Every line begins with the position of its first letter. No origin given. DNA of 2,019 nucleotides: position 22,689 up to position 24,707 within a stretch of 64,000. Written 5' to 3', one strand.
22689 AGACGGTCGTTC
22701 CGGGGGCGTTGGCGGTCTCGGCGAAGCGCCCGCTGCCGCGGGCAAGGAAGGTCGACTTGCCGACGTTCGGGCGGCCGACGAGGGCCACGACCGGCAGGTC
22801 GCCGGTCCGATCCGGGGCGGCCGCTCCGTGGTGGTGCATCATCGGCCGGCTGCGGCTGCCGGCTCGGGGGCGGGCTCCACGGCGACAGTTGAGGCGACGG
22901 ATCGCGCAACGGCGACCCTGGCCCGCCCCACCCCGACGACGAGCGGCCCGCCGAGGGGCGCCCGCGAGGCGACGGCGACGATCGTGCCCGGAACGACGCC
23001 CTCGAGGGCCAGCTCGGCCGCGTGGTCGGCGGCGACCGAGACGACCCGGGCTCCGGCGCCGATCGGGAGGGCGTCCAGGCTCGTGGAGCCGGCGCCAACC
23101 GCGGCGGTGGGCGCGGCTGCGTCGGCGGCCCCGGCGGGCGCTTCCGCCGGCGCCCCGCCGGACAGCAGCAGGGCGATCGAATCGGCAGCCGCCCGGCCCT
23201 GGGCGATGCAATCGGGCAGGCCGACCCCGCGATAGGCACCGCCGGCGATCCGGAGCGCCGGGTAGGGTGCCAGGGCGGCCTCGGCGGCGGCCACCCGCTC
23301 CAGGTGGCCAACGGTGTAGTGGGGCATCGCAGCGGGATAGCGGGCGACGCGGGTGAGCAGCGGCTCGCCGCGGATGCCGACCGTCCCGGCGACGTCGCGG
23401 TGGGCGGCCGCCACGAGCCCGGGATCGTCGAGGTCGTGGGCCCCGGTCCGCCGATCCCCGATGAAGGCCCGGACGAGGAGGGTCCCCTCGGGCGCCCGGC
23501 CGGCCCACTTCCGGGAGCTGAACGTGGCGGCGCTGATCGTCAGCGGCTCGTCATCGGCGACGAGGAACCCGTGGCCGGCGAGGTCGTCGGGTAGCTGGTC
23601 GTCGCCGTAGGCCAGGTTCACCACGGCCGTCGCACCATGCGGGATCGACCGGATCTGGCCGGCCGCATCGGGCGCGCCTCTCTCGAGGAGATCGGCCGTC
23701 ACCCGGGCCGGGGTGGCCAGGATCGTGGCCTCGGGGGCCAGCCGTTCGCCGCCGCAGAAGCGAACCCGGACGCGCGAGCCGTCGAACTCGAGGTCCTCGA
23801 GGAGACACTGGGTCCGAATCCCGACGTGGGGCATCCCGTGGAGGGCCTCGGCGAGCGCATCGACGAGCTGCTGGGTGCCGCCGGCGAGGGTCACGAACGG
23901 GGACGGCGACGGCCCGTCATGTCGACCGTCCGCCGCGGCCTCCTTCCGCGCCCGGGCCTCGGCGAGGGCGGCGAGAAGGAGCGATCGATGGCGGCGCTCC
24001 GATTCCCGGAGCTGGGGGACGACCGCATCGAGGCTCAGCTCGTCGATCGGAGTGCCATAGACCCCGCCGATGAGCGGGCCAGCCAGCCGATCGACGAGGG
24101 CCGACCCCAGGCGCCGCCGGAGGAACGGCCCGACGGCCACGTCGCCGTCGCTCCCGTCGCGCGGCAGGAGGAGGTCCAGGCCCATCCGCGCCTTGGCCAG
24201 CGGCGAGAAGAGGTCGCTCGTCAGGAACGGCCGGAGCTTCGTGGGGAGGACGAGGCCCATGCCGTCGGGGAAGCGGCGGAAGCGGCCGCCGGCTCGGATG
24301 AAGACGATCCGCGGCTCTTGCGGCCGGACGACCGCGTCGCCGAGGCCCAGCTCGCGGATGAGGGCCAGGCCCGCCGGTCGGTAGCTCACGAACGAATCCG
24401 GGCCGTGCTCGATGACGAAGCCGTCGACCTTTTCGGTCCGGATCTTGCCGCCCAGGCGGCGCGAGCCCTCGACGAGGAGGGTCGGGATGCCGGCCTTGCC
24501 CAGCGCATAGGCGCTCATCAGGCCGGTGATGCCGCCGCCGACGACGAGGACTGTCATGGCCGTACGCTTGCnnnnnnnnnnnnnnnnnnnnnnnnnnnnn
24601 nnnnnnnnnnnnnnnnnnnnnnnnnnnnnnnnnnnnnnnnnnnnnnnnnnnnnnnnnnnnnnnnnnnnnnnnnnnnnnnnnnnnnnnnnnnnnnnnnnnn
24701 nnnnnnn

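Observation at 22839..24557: In-frame fusion of the heme-pathway oxidase CgoX/HemY with a FeoA domain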

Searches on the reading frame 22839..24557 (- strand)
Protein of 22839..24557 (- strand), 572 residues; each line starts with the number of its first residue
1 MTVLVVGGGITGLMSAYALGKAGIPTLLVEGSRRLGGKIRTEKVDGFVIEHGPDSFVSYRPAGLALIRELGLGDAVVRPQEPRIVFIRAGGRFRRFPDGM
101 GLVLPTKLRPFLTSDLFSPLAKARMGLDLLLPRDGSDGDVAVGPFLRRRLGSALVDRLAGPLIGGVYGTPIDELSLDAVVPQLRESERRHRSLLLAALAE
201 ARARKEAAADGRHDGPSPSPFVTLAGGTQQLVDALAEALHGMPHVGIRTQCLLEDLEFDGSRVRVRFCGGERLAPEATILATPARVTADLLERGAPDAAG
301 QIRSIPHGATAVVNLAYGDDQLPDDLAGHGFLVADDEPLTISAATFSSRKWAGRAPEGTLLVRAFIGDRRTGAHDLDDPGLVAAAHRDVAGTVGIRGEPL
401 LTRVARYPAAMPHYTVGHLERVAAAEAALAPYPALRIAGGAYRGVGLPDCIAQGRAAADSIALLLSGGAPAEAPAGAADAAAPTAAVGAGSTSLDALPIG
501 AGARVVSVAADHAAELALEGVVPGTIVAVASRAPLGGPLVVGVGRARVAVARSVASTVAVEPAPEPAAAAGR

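Call 5: search_protein_families(library=pfam, proteins=[window:22839-24557:-], max_evalue=1)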
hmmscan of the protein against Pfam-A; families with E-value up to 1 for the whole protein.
window:22839-24557:- (572 aa): 11 families
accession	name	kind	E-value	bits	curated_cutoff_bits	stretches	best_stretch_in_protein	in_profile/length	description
PF01593.30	Amino_oxidase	-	4.8e-47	161.7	19.8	1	10-461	1-442/443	Flavin containing amine oxidoreductase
PF13450.12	NAD_binding_8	-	2.2e-12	47.5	21.9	1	5-68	1-66/68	NAD(P)-binding Rossmann-like domain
PF04023.20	FeoA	-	6.2e-12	45.9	23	1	493-562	2-74/74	FeoA domain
PF12831.13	FAD_oxidored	-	1.3e-05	25.2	27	1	3-39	2-38/416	FAD dependent oxidoreductase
PF03486.20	HI0933_like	-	5.2e-05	23.3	50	1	2-40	2-40/244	HI0933-like protein Rossmann domain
PF01266.30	DAO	-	6e-05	23.2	27.9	1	3-36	2-35/353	FAD dependent oxidoreductase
PF01494.25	FAD_binding_3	-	0.00016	21.4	22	1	2-33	3-34/349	FAD binding domain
PF00890.30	FAD_binding_2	-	0.0016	18.1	20.4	1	3-38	2-37/414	FAD binding domain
PF01134.28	GIDA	-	0.0059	16.2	22.1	1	3-41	2-29/391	Glucose inhibited division protein A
PF00070.33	Pyr_redox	-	0.059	14.3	22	1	3-36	2-35/82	Pyridine nucleotide-disulphide oxidoreductase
PF01946.23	Thi4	-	0.087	12.5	26.2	1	2-38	19-56/235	Thi4 family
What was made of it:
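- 23163..24557 (-): HemY/CgoX oxidase domain (residues 1-465) of the fusion protein. Pfam Amino_oxidase covers residues 10-461 (E 4.8e-47) and NAD_binding_8 also matches (call 5).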

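Call 6: search_protein_families(library=ncbifam, proteins=[window:22839-24557:-], max_evalue=1)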
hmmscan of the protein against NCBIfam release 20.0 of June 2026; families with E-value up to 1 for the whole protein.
window:22839-24557:- (572 aa): 57 families (the best 25 are shown)
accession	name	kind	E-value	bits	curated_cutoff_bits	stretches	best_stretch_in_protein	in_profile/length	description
NF008845.0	PRK11883.1-5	equivalog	2.3e-104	349.3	560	1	2-462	6-462/468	protoporphyrinogen oxidase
NF008841.0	PRK11883.1-1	equivalog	1.4e-71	241.8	517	1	1-462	4-448/453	protoporphyrinogen oxidase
TIGR00562.1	proto_IX_ox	equivalog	3.5e-68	230.3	97.85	1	2-462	4-465/470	protoporphyrinogen oxidase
NF009081.0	PRK12416.1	equivalog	7.9e-55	186.6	702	1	2-463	3-459/466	protoporphyrinogen oxidase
TIGR03467.1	HpnE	equivalog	1.1e-16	61.2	283.05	2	3-186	1-189/430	hydroxysqualene dehydroxylase HpnE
NF005560.0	PRK07233.1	equivalog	3e-15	56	252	2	1-175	1-168/435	hypothetical protein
NF008843.0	PRK11883.1-3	equivalog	1.6e-11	44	406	1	3-456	4-417/424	protoporphyrinogen oxidase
TIGR02734.1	crtI_fam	subfamily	7.9e-10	38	238.1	1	3-55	1-53/504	phytoene desaturase family protein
NF005547.0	PRK07208.1-3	equivalog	8.1e-09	34.7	380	1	3-97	7-99/465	hypothetical protein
NF005545.0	PRK07208.1-1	equivalog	2.9e-08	32.5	451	1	2-97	9-102/504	hypothetical protein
TIGR02733.1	desat_CrtD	equivalog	2.3e-07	29.9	549.7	2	2-63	3-64/492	C-3',4' desaturase CrtD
NF005548.0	PRK07208.1-4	equivalog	3.7e-07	29.1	389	1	2-86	5-90/488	hypothetical protein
NF045637.1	carotdesatCrtDProt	equivalog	5.9e-07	28.4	580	1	3-55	1-53/485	1-hydroxycarotenoid 3,4-desaturase CrtD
NF058655.1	CrtID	equivalog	1.2e-05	24.3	640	1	3-54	1-52/478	bifunctional phytoene desaturase/3,4-desaturase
NF053556.1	prodigi_MAP_PigB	equivalog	4.6e-05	22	850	2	3-50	157-202/659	prodigiosin MAP biosynthesis oxidoreductase PigB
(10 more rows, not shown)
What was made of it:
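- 23163..24557 (-): TIGR00562 scores 230 bits, above its cut-off (call 6).
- Checked: NCBIfam TIGR00562 proto_IX_ox scores 230 bits against a cut-off of 97.85 (call 6).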

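Call 7: find_homologous_proteins(query=window:22839-24557:-)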
Query window:22839-24557:- (572 aa): 1589 proteins with E <= 0.001 among 8000 candidates; the best 120 are listed.
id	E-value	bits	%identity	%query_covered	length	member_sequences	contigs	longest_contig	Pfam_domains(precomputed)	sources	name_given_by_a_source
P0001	0.0e+0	1209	100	100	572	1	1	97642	PF01593.31,PF13450.13,PF04023.21,PF12831.14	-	-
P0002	2.7e-285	966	80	99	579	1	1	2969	PF01593.31,PF13450.13,PF04023.21,PF12831.14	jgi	-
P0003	1.9e-284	963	79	99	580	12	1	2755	PF01593.31,PF13450.13,PF04023.21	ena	-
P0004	6.5e-283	958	81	99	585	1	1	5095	PF01266.31,PF01593.31,PF13450.13,PF04023.21,PF12831.14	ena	-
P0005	9.4e-283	957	81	99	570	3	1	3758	PF01593.31,PF13450.13,PF04023.21,PF12831.14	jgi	jgi:oxygen-dependent protoporphyrinogen oxidase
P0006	7.1e-282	955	82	99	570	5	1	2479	PF01593.31,PF13450.13,PF04023.21,PF12831.14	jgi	jgi:oxygen-dependent protoporphyrinogen oxidase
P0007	1.5e-281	953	80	100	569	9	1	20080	PF01593.31,PF13450.13,PF04023.21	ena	-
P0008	2.2e-281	953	81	99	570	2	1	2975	PF01593.31,PF13450.13,PF04023.21,PF12831.14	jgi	jgi:oxygen-dependent protoporphyrinogen oxidase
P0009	5.8e-280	948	81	100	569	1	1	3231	PF01266.31,PF01593.31,PF13450.13,PF04023.21,PF12831.14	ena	-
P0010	4.2e-278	942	80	99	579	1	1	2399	PF01593.31,PF13450.13,PF04023.21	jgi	jgi:oxygen-dependent protoporphyrinogen oxidase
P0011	4.0e-264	896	76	98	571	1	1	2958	PF01266.31,PF01593.31,PF13450.13,PF04023.21,PF12831.14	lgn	-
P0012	1.1e-262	891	76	99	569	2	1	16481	PF01266.31,PF01593.31,PF13450.13,PF04023.21,PF12831.14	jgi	jgi:oxygen-dependent protoporphyrinogen oxidase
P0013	1.5e-259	881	75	99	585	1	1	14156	PF01266.31,PF01593.31,PF13450.13,PF01494.26,PF04023.21,PF12831.14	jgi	jgi:oxygen-dependent protoporphyrinogen oxidase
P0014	1.4e-250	851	73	98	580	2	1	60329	PF01266.31,PF01593.31,PF13450.13,PF00890.31,PF04023.21,PF12831.14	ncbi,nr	ncbi:MAG TPA: protoporphyrinogen oxidase [Candidatus Limnocylindrales bacterium]|nr:protoporphyrinog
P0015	4.1e-250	850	73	100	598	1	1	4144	PF01266.31,PF01593.31,PF13450.13,PF04023.21,PF12831.14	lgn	-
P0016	2.6e-247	841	72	98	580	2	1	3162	PF01266.31,PF01593.31,PF13450.13,PF04023.21,PF12831.14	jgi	jgi:protoporphyrinogen/coproporphyrinogen III oxidase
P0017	2.3e-246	837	84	82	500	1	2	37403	PF01593.31,PF13450.13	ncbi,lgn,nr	ncbi:MAG: protoporphyrinogen oxidase [Chloroflexi bacterium]|nr:protoporphyrinogen oxidase [Chlorofl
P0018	2.3e-245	834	80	84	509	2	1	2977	PF01593.31,PF13450.13,PF12831.14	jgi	jgi:oxygen-dependent protoporphyrinogen oxidase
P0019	3.7e-242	823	71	99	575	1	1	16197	PF01266.31,PF01593.31,PF13450.13,PF04023.21,PF12831.14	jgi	jgi:oxygen-dependent protoporphyrinogen oxidase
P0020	4.1e-241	820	71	98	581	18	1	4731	PF01266.31,PF01593.31,PF13450.13,PF04023.21,PF12831.14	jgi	-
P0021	7.7e-240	816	75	90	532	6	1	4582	PF01593.31,PF13450.13,PF12831.14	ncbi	ncbi:MAG TPA: protoporphyrinogen oxidase [Candidatus Limnocylindrales bacterium]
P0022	1.2e-238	812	70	99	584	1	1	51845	PF01266.31,PF01593.31,PF13450.13,PF04023.21,PF12831.14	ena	-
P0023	5.7e-226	770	77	81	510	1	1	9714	PF01266.31,PF01593.31,PF13450.13,PF12831.14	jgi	jgi:oxygen-dependent protoporphyrinogen oxidase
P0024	3.7e-225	767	79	82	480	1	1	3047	PF01593.31,PF04023.21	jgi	jgi:oxygen-dependent protoporphyrinogen oxidase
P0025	1.3e-221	756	76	81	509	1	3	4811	PF01266.31,PF01593.31,PF13450.13,PF12831.14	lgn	-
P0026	5.2e-218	744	73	81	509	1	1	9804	PF01266.31,PF01593.31,PF13450.13,PF12831.14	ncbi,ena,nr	ncbi:MAG TPA: protoporphyrinogen oxidase [Candidatus Sulfomarinibacteraceae bacterium]|nr:protoporph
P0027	3.9e-217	741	65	98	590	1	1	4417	PF01593.31,PF13450.13,PF04023.21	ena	-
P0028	1.8e-216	739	73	83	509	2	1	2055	PF01266.31,PF01593.31,PF13450.13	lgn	-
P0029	2.0e-216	738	74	84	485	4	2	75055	PF01266.31,PF01593.31,PF13450.13,PF12831.14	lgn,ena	-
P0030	2.9e-214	731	75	82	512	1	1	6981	PF01266.31,PF01593.31,PF13450.13,PF00890.31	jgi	jgi:oxygen-dependent protoporphyrinogen oxidase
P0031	8.2e-212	723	66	96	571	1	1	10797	PF01266.31,PF01593.31,PF13450.13,PF07992.21,PF04023.21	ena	-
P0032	9.1e-210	717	73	82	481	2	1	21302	PF01266.31,PF01593.31,PF13450.13,PF00890.31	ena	-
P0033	1.4e-209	716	74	80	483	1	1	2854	PF01266.31,PF01593.31,PF13450.13,PF03486.21,PF01494.26,PF12831.14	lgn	-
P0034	5.1e-203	694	73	79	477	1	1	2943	PF01266.31,PF01593.31,PF13450.13,PF03486.21,PF12831.14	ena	-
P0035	6.8e-203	694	72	81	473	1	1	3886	PF01266.31,PF01593.31,PF13450.13,PF12831.14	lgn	-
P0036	6.4e-201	687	63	99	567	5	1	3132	PF01266.31,PF01593.31,PF13450.13,PF00890.31,PF07992.21,PF03486.21,PF04023.21,PF12831.14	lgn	-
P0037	4.6e-199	681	68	83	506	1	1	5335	PF01266.31,PF01593.31,PF13450.13,PF00890.31,PF03486.21,PF12831.14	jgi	jgi:oxygen-dependent protoporphyrinogen oxidase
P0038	1.6e-198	679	64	98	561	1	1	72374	PF01266.31,PF01593.31,PF13450.13,PF07992.21,PF04023.21,PF12831.14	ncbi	-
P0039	2.7e-192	659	62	98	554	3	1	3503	PF01266.31,PF01593.31,PF13450.13,PF00890.31,PF07992.21,PF00070.34,PF01494.26,PF04023.21,PF12831.14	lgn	-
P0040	4.5e-192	658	62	98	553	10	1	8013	PF01266.31,PF01593.31,PF13450.13,PF07992.21,PF01494.26,PF04023.21,PF12831.14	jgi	jgi:oxygen-dependent protoporphyrinogen oxidase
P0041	1.8e-191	656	61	96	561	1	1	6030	PF01266.31,PF01593.31,PF13450.13,PF07992.21,PF03486.21,PF01134.29,PF04023.21,PF12831.14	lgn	-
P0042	5.4e-191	655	62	100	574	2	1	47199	PF01266.31,PF01593.31,PF13450.13,PF07992.21,PF04023.21,PF12831.14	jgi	jgi:protoporphyrinogen/coproporphyrinogen III oxidase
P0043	5.0e-190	651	59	99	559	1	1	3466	PF01266.31,PF01593.31,PF13450.13,PF07992.21,PF01494.26,PF04023.21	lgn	-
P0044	2.5e-188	646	60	99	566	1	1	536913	PF01266.31,PF01593.31,PF13450.13,PF04023.21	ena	-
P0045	5.1e-188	645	60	100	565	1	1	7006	PF01266.31,PF01593.31,PF13450.13,PF04023.21,PF12831.14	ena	-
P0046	1.1e-186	640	59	99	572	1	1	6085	PF01266.31,PF01593.31,PF13450.13,PF00890.31,PF04023.21,PF12831.14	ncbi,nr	ncbi:MAG TPA: protoporphyrinogen oxidase [Candidatus Limnocylindrales bacterium]|nr:protoporphyrinog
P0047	1.8e-186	640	61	98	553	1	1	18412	PF01593.31,PF13450.13,PF04023.21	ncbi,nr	ncbi:MAG: protoporphyrinogen oxidase [Chloroflexi bacterium]|nr:protoporphyrinogen oxidase [Chlorofl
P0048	7.3e-186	638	61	99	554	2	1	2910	PF01266.31,PF01593.31,PF13450.13,PF04023.21,PF12831.14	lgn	-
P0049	1.4e-185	637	60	99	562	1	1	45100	PF01266.31,PF01593.31,PF13450.13,PF04023.21,PF12831.14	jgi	jgi:protoporphyrinogen/coproporphyrinogen III oxidase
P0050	4.5e-185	635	60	98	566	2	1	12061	PF01266.31,PF01593.31,PF13450.13,PF04023.21,PF12831.14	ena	-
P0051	7.4e-185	634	61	99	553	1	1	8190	PF01266.31,PF01593.31,PF13450.13,PF04023.21,PF12831.14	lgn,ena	-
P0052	9.5e-185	634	60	98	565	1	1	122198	PF01266.31,PF01593.31,PF13450.13,PF04023.21,PF12831.14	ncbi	-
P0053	4.1e-184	632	58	99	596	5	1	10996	PF01266.31,PF01593.31,PF13450.13,PF07992.21,PF04023.21,PF12831.14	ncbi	-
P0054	4.5e-184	632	58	98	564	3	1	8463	PF01593.31,PF13450.13,PF07992.21,PF04023.21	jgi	jgi:oxygen-dependent protoporphyrinogen oxidase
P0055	4.6e-184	632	59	97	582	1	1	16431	PF01266.31,PF01593.31,PF13450.13,PF04023.21,PF12831.14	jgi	jgi:oxygen-dependent protoporphyrinogen oxidase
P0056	4.9e-184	632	60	98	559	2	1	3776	PF01266.31,PF01593.31,PF13450.13,PF04023.21,PF12831.14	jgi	jgi:oxygen-dependent protoporphyrinogen oxidase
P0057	1.3e-183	630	64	82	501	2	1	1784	PF01266.31,PF01593.31,PF13450.13,PF01494.26,PF12831.14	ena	-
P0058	4.5e-183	628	59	100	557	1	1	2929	PF01266.31,PF01593.31,PF13450.13,PF04023.21,PF12831.14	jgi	jgi:oxygen-dependent protoporphyrinogen oxidase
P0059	4.6e-183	628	64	82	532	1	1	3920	PF01266.31,PF01593.31,PF13450.13,PF01494.26,PF12831.14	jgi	-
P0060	5.9e-183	628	60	98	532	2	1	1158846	PF01266.31,PF01593.31,PF13450.13,PF07992.21,PF01494.26,PF12831.14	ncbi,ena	-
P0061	9.2e-179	614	59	98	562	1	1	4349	PF01266.31,PF01593.31,PF13450.13,PF04023.21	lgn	-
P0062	3.1e-178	612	65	80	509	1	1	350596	PF01266.31,PF01593.31,PF13450.13,PF07992.21,PF01134.29,PF12831.14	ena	-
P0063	7.6e-178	611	57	99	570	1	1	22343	PF01266.31,PF01593.31,PF13450.13,PF04023.21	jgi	jgi:oxygen-dependent protoporphyrinogen oxidase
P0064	1.3e-177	610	64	81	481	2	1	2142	PF01266.31,PF01593.31,PF13450.13,PF01494.26,PF12831.14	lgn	-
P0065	4.1e-177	609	63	82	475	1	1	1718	PF01266.31,PF01593.31,PF13450.13,PF00890.31,PF03486.21,PF01134.29,PF12831.14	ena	-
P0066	5.2e-176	605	58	96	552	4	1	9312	PF01266.31,PF01593.31,PF13450.13,PF00890.31,PF07992.21,PF00070.34,PF03486.21,PF01134.29,PF01494.26,PF04023.21,PF12831.14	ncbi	-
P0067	6.6e-176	605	64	82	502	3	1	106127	PF01266.31,PF01593.31,PF13450.13,PF12831.14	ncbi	ncbi:MAG: protoporphyrinogen oxidase [Chloroflexota bacterium]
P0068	4.9e-175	602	63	81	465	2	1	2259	PF01266.31,PF01593.31,PF13450.13,PF07992.21,PF12831.14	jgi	jgi:oxygen-dependent protoporphyrinogen oxidase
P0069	1.3e-174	600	58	99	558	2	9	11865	PF01266.31,PF01593.31,PF13450.13,PF00890.31,PF04023.21,PF12831.14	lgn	-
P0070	9.8e-174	598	62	85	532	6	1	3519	PF01266.31,PF01593.31,PF13450.13,PF07992.21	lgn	-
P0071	1.3e-173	597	63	83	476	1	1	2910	PF01266.31,PF01593.31,PF13450.13,PF12831.14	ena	-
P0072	1.5e-173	597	63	83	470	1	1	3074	PF01266.31,PF01593.31,PF13450.13,PF12831.14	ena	-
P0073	2.1e-173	597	64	83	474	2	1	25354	PF01266.31,PF01593.31,PF13450.13,PF12831.14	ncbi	-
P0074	2.2e-173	596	64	80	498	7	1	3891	PF01266.31,PF01593.31,PF13450.13,PF12831.14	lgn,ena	-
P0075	7.6e-173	595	64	78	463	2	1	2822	PF01266.31,PF01593.31,PF13450.13,PF07992.21,PF01134.29,PF12831.14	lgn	-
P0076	2.3e-172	593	58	98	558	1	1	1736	PF01266.31,PF01593.31,PF13450.13,PF04023.21,PF12831.14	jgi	jgi:oxygen-dependent protoporphyrinogen oxidase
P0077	2.4e-172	593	64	80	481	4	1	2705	PF01266.31,PF01593.31,PF13450.13,PF00890.31,PF03486.21,PF01134.29,PF12831.14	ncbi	-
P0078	2.5e-172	593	63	80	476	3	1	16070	PF01266.31,PF01593.31,PF13450.13,PF07992.21,PF03486.21,PF12831.14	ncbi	-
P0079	3.3e-172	593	63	79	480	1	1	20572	PF01266.31,PF01593.31,PF13450.13,PF07992.21,PF03486.21,PF12831.14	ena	-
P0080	7.9e-172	591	57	100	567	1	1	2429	PF01266.31,PF01593.31,PF13450.13,PF00890.31,PF04023.21,PF12831.14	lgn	-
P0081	2.6e-171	590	60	87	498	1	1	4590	PF01266.31,PF01593.31,PF13450.13,PF00890.31,PF12831.14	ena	-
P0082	2.6e-171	590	65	79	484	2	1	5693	PF01266.31,PF01593.31,PF13450.13,PF12831.14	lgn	-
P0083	2.6e-171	590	62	80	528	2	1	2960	PF01266.31,PF01593.31,PF13450.13,PF03486.21,PF12831.14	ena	-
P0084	4.4e-171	589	63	83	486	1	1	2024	PF01266.31,PF01593.31,PF13450.13,PF07992.21,PF01134.29,PF12831.14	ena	-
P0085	4.9e-171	589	63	83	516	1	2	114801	PF01266.31,PF01593.31,PF13450.13,PF07992.21,PF03486.21,PF01134.29,PF12831.14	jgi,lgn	jgi:oxygen-dependent protoporphyrinogen oxidase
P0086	8.3e-171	588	63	84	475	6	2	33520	PF01266.31,PF01593.31,PF13450.13,PF07992.21,PF00070.34,PF12831.14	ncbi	-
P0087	3.8e-170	586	58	98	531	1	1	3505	PF01593.31,PF13450.13,PF04023.21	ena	-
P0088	4.1e-170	586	64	84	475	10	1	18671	PF01266.31,PF01593.31,PF13450.13,PF00890.31,PF07992.21,PF01494.26,PF12831.14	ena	-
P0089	4.9e-170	585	61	79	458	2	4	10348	PF01266.31,PF01593.31,PF13450.13,PF12831.14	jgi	jgi:protoporphyrinogen/coproporphyrinogen III oxidase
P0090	5.0e-170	585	61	89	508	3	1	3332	PF01266.31,PF01593.31,PF13450.13,PF12831.14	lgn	-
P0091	5.1e-170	585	62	84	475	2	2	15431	PF01266.31,PF01593.31,PF13450.13,PF07992.21,PF00070.34,PF01134.29,PF12831.14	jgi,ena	-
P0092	7.5e-170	585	62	81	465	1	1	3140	PF01266.31,PF01593.31,PF13450.13,PF07992.21,PF00070.34,PF01494.26,PF12831.14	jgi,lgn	jgi:protoporphyrinogen oxidase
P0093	8.6e-170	585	56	100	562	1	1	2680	PF01266.31,PF01593.31,PF13450.13,PF07992.21,PF04023.21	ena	-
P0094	2.3e-169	583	61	83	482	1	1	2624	PF01266.31,PF01593.31,PF13450.13,PF01494.26,PF12831.14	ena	-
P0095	2.4e-169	583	60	91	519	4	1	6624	PF01266.31,PF01593.31,PF13450.13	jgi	jgi:protoporphyrinogen/coproporphyrinogen III oxidase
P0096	3.7e-169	583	60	89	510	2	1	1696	PF01266.31,PF01593.31,PF13450.13,PF00890.31,PF07992.21,PF12831.14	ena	-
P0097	8.9e-169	581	62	82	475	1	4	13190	PF01266.31,PF01593.31,PF13450.13,PF00890.31,PF07992.21,PF00070.34,PF01134.29,PF01494.26,PF12831.14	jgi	jgi:oxygen-dependent protoporphyrinogen oxidase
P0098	1.6e-168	580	62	78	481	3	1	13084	PF01266.31,PF01593.31,PF13450.13,PF07992.21,PF01134.29,PF12831.14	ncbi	-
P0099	1.7e-168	580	59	90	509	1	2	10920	PF01266.31,PF01593.31,PF13450.13,PF12831.14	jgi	jgi:oxygen-dependent protoporphyrinogen oxidase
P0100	3.1e-168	579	63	82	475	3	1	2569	PF01266.31,PF01593.31,PF13450.13,PF07992.21,PF00070.34,PF03486.21,PF12831.14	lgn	-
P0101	4.1e-168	579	61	84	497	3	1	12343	PF01266.31,PF01593.31,PF13450.13,PF07992.21,PF01134.29,PF01494.26,PF12831.14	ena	-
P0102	4.2e-168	579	62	82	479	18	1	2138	PF01266.31,PF01593.31,PF13450.13,PF12831.14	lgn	-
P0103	5.9e-168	579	63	80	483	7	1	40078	PF01266.31,PF01593.31,PF13450.13,PF00890.31,PF07992.21,PF03486.21,PF12831.14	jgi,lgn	-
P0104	1.4e-167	577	62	82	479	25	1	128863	PF01266.31,PF01593.31,PF13450.13,PF00890.31,PF01494.26,PF12831.14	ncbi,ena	-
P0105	1.7e-167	577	62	84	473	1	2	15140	PF01266.31,PF01593.31,PF13450.13,PF12831.14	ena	-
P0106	5.7e-167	575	63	82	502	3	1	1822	PF01266.31,PF01593.31,PF13450.13,PF01134.29,PF12831.14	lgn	-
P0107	7.8e-167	575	62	82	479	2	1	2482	PF01266.31,PF01593.31,PF13450.13,PF12831.14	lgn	-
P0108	1.0e-166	574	62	81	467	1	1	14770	PF01266.31,PF01593.31,PF13450.13,PF03486.21,PF12831.14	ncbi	ncbi:MAG: protoporphyrinogen oxidase [Candidatus Limnocylindria bacterium]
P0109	1.6e-166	574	63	81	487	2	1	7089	PF01266.31,PF01593.31,PF13450.13,PF01494.26,PF12831.14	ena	-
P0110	2.4e-166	573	61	84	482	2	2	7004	PF01266.31,PF01593.31,PF13450.13,PF07992.21,PF00070.34,PF03486.21,PF12831.14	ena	-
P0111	2.7e-166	573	62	84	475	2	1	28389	PF01266.31,PF01593.31,PF13450.13,PF00070.34,PF12831.14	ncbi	-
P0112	4.2e-166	572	62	84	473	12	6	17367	PF01266.31,PF01593.31,PF13450.13,PF00070.34,PF12831.14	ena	-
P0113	6.6e-166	572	62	85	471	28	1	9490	PF01266.31,PF01593.31,PF13450.13,PF00890.31,PF07992.21,PF00070.34,PF12831.14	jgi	jgi:oxygen-dependent protoporphyrinogen oxidase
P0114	1.5e-165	571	62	82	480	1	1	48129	PF01266.31,PF01593.31,PF13450.13,PF12831.14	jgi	jgi:oxygen-dependent protoporphyrinogen oxidase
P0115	1.7e-165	570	62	81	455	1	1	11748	PF01266.31,PF01593.31,PF13450.13,PF01134.29,PF12831.14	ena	-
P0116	1.9e-165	570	61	83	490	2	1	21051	PF01266.31,PF01593.31,PF13450.13,PF12831.14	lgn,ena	-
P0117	3.6e-165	569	61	82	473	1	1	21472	PF01266.31,PF01593.31,PF13450.13,PF01134.29,PF12831.14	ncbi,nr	ncbi:MAG: protoporphyrinogen oxidase [Candidatus Limnocylindrales bacterium]|nr:protoporphyrinogen o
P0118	4.1e-165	569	61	82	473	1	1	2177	PF01266.31,PF01593.31,PF13450.13,PF07992.21,PF00070.34,PF12831.14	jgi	jgi:oxygen-dependent protoporphyrinogen oxidase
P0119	5.1e-165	569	62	83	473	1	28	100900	PF01266.31,PF01593.31,PF13450.13,PF07992.21,PF00070.34,PF12831.14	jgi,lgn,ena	jgi:oxygen-dependent protoporphyrinogen oxidase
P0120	8.1e-165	568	62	82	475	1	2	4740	PF01266.31,PF01593.31,PF13450.13,PF00070.34,PF12831.14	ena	-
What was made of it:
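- Checked: The same fusion is present in 51 of the 120 best homologue clusters from JGI, ENA, NCBI and Logan assemblies (call 7).
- Conservation: 51 of the 120 closest 90%-identity clusters carry PF01593 plus PF04023, at 56-100% identity, from independent sources (call 7). The same in-frame architecture occurs in 51 independent clusters from four data sources (call 7).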
